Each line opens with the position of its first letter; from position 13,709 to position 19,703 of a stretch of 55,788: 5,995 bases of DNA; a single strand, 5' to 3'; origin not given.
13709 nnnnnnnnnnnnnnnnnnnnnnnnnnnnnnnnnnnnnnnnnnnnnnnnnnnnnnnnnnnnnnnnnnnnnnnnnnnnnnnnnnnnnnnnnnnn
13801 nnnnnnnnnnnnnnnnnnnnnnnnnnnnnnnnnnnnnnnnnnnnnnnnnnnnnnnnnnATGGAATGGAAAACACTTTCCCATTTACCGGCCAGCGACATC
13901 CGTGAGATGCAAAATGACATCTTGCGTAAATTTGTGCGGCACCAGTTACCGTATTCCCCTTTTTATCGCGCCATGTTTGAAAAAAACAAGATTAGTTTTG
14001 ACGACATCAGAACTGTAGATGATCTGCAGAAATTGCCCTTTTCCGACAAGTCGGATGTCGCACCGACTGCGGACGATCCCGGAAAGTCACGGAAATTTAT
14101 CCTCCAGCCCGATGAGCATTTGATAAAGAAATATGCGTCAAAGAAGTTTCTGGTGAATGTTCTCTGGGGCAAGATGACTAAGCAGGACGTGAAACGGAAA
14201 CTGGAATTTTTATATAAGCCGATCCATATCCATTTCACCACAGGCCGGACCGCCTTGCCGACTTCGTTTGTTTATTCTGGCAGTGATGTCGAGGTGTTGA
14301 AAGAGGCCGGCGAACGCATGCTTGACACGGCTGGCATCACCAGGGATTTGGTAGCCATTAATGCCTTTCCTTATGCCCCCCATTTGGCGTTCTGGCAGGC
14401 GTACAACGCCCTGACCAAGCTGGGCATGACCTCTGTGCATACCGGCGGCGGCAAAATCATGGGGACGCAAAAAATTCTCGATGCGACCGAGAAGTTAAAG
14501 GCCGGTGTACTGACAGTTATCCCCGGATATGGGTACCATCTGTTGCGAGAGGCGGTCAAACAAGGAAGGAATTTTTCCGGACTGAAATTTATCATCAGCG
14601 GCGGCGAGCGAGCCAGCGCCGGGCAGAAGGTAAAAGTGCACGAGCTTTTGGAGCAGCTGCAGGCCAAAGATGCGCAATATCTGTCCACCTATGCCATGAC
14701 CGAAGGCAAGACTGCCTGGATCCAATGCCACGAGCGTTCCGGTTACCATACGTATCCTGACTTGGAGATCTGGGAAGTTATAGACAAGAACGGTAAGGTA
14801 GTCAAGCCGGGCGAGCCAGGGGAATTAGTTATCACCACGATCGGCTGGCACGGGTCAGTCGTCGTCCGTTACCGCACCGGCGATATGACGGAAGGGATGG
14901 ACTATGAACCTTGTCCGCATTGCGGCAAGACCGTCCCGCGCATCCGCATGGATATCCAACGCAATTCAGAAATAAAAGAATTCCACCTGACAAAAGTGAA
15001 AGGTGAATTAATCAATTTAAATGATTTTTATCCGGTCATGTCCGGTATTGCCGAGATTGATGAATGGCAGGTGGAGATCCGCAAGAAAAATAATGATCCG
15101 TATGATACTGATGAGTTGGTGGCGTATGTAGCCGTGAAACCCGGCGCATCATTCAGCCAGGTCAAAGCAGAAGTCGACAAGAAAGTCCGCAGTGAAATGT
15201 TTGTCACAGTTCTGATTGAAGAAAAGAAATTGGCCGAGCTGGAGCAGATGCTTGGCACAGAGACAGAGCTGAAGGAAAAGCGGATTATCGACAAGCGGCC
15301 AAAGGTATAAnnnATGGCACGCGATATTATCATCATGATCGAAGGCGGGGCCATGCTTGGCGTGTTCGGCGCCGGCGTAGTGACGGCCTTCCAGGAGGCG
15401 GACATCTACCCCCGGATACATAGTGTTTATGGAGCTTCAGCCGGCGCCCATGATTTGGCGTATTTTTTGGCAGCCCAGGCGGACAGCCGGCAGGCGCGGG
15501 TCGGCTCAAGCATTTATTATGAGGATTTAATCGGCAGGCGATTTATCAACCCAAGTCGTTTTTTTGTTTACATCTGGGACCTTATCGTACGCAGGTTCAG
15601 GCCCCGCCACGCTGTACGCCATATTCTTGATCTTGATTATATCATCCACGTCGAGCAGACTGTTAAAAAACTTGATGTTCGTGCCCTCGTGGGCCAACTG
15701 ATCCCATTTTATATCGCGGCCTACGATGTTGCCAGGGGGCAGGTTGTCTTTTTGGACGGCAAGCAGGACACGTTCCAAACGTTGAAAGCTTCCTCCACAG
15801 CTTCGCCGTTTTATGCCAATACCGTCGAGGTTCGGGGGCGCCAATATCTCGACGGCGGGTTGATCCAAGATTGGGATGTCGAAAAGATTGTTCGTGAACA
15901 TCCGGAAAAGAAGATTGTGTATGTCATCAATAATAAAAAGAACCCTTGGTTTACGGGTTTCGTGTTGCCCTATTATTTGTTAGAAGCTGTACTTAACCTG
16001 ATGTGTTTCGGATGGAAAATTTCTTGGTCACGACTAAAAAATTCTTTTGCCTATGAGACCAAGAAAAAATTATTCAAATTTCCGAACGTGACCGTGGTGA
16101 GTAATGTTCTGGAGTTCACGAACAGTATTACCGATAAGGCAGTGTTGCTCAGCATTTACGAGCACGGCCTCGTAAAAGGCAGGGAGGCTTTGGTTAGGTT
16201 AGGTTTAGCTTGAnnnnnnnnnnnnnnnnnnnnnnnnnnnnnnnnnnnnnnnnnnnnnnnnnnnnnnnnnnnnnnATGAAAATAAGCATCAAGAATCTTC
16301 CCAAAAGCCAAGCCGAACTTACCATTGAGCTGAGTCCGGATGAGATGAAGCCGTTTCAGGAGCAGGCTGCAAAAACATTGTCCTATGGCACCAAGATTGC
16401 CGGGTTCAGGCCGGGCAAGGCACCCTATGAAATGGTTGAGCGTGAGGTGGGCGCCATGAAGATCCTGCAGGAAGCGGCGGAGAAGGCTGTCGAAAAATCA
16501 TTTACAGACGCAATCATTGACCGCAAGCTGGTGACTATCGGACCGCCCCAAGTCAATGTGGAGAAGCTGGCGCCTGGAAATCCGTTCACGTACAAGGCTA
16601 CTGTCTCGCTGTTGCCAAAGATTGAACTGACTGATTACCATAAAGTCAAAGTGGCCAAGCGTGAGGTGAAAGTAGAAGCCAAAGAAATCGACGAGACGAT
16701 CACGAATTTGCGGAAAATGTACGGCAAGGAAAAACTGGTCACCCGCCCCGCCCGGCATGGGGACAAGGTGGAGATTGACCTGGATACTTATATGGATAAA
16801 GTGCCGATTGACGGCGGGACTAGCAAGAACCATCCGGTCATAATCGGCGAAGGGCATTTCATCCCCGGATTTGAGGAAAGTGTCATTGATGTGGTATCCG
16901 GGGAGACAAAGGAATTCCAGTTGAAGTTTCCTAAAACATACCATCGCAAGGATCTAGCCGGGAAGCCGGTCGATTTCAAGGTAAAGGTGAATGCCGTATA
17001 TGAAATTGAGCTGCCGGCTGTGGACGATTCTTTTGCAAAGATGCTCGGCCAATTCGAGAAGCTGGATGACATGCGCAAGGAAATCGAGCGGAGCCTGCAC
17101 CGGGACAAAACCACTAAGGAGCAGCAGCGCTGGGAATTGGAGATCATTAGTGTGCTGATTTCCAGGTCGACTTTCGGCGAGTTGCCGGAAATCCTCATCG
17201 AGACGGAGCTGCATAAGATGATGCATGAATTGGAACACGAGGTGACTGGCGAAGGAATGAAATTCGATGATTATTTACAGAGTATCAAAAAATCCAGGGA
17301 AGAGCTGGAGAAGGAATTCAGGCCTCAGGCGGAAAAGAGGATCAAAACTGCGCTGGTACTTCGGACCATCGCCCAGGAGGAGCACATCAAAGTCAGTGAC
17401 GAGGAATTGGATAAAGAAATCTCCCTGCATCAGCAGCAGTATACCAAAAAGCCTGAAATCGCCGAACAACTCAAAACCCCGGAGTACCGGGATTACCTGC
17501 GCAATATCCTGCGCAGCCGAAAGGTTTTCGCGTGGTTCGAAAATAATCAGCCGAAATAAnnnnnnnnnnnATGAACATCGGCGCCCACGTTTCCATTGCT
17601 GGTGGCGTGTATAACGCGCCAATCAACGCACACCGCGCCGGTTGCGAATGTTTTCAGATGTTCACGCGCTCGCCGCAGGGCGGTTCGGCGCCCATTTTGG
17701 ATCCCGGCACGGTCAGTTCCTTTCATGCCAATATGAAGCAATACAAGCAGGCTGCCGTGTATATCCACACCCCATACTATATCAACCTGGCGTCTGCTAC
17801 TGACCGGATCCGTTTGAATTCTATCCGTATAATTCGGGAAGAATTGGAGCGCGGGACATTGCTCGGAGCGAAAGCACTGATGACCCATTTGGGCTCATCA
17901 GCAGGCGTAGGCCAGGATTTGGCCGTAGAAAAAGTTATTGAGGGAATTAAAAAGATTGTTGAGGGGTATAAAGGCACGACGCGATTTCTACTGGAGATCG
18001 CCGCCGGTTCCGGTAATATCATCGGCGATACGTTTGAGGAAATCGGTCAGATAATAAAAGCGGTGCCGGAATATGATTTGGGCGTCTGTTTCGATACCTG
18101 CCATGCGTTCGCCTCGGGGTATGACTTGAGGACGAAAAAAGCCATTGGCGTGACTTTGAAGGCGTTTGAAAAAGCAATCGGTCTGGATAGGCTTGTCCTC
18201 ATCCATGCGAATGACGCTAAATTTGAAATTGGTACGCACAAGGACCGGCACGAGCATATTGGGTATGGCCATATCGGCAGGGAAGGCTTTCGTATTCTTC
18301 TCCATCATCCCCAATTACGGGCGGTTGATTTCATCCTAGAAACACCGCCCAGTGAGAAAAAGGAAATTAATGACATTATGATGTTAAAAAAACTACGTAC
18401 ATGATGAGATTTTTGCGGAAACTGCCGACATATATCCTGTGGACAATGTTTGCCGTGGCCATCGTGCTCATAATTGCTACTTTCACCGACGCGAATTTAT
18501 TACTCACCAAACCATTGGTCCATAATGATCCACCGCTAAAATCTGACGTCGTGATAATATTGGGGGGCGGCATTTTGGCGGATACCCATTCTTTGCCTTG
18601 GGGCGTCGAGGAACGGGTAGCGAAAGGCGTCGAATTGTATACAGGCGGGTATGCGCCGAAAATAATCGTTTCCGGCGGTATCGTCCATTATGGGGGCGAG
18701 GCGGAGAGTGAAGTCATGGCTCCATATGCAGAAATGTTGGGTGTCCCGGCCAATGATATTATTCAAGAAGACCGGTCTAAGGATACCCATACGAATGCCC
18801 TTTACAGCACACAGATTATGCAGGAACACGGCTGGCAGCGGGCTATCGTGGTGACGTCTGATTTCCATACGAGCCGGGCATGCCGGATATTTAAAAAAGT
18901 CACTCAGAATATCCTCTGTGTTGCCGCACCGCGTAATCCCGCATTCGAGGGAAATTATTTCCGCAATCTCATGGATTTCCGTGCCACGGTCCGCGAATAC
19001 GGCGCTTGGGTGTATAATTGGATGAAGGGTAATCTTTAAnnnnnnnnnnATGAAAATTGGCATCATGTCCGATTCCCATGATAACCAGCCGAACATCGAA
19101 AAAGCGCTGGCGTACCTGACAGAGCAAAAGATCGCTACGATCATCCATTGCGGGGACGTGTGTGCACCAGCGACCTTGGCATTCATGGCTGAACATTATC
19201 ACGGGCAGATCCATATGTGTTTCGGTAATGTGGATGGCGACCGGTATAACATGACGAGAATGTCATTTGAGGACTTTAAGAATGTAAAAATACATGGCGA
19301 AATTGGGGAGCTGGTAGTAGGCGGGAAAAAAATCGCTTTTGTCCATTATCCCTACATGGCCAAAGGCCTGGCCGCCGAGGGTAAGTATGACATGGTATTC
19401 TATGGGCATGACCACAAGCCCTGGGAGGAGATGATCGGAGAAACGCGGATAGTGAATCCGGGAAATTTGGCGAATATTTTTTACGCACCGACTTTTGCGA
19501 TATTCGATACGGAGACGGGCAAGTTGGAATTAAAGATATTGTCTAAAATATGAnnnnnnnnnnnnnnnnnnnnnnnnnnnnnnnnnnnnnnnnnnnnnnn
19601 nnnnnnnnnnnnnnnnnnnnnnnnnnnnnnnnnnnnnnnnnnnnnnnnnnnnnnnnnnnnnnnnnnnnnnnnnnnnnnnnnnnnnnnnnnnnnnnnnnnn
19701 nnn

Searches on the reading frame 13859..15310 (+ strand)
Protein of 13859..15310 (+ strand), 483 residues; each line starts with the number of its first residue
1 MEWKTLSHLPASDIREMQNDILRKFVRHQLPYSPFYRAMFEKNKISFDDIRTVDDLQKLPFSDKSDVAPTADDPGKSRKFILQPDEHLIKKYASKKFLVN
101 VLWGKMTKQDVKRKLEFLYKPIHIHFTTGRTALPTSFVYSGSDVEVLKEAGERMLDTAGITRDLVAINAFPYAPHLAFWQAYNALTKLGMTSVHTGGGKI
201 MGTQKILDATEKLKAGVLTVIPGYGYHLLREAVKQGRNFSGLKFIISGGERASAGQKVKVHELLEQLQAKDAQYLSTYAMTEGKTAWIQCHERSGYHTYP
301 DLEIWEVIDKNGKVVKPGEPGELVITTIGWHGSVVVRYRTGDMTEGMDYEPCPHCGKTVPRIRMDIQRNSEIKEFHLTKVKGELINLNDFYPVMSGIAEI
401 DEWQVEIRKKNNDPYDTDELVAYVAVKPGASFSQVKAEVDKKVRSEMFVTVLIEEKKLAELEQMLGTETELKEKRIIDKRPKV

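Call 30: search_protein_families(library=pfam, proteins=[window:13859-15310:+], max_evalue=0.00001)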
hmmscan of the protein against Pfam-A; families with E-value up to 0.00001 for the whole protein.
window:13859-15310:+ (483 aa): 1 family
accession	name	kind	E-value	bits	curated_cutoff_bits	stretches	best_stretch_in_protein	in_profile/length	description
PF00501.34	AMP-binding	-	3.3e-10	39.8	29.9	1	157-326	199-375/384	AMP-binding enzyme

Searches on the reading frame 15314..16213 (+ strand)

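Call 30: search_protein_families(library=pfam, proteins=[window:15314-16213:+], max_evalue=0.00001)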
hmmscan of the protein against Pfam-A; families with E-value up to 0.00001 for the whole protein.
window:15314-16213:+ (299 aa): 1 family
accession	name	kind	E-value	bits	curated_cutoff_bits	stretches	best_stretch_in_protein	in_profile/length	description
PF01734.28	Patatin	-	5.2e-10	40.3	27.7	1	8-184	2-182/191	Patatin-like phospholipase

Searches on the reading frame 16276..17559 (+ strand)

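Call 30: search_protein_families(library=pfam, proteins=[window:16276-17559:+], max_evalue=0.00001)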
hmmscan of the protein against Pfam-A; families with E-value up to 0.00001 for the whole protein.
window:16276-17559:+ (427 aa): 3 families
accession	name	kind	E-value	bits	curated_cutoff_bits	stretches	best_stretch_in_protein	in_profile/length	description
PF05697.18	Trigger_N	-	1.7e-34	119.7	22.2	1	1-145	1-144/144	Bacterial trigger factor protein (TF)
PF05698.19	Trigger_C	-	5.4e-32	111.5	22.7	1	263-420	2-159/162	Bacterial trigger factor protein (TF) C-terminus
PF00254.34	FKBP_C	-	1.3e-10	41.9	21.1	1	157-246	3-93/94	FKBP-type peptidyl-prolyl cis-trans isomerase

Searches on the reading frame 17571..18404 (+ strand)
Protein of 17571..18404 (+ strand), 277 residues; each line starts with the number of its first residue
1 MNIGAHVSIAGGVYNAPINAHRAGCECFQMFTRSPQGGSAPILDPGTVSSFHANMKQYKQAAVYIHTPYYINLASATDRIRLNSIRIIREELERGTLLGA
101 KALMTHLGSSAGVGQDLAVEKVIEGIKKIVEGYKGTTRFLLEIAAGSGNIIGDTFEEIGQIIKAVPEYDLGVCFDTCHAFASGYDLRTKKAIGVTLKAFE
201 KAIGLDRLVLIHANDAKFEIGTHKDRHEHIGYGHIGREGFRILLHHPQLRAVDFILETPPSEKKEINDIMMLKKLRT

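Call 30: search_protein_families(library=pfam, proteins=[window:17571-18404:+], max_evalue=0.00001)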
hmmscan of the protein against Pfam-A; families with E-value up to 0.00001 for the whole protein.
window:17571-18404:+ (277 aa): 1 family
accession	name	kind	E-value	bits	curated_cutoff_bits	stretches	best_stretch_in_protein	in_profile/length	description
PF01261.30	AP_endonuc_2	-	6.9e-43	147.6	31.1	1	20-274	4-248/249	Xylose isomerase-like TIM barrel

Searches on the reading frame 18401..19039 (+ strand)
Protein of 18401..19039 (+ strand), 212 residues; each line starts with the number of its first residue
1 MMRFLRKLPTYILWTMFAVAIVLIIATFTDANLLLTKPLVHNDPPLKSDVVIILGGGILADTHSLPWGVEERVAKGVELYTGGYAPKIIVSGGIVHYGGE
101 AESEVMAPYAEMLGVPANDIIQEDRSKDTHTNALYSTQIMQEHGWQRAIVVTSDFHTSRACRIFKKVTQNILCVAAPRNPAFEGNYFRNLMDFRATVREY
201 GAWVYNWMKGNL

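Call 30: search_protein_families(library=pfam, proteins=[window:18401-19039:+], max_evalue=0.00001)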
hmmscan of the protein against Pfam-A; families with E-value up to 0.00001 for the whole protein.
window:18401-19039:+ (212 aa): 1 family
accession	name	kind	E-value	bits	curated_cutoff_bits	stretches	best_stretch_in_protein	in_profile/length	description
PF02698.23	DUF218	-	2.5e-30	105.6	27.6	1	49-200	1-131/133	DUF218 domain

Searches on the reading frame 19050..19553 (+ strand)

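Call 30: search_protein_families(library=pfam, proteins=[window:19050-19553:+], max_evalue=0.00001)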
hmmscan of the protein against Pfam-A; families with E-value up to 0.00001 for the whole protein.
window:19050-19553:+ (167 aa): 2 families
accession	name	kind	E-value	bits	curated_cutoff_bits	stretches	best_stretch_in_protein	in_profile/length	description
PF12850.12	Metallophos_2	-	1.8e-30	106.4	27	1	1-156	1-153/154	Calcineurin-like phosphoesterase superfamily domain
PF00149.33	Metallophos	-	1.5e-09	39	21.5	1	1-124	1-191/191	Calcineurin-like phosphoesterase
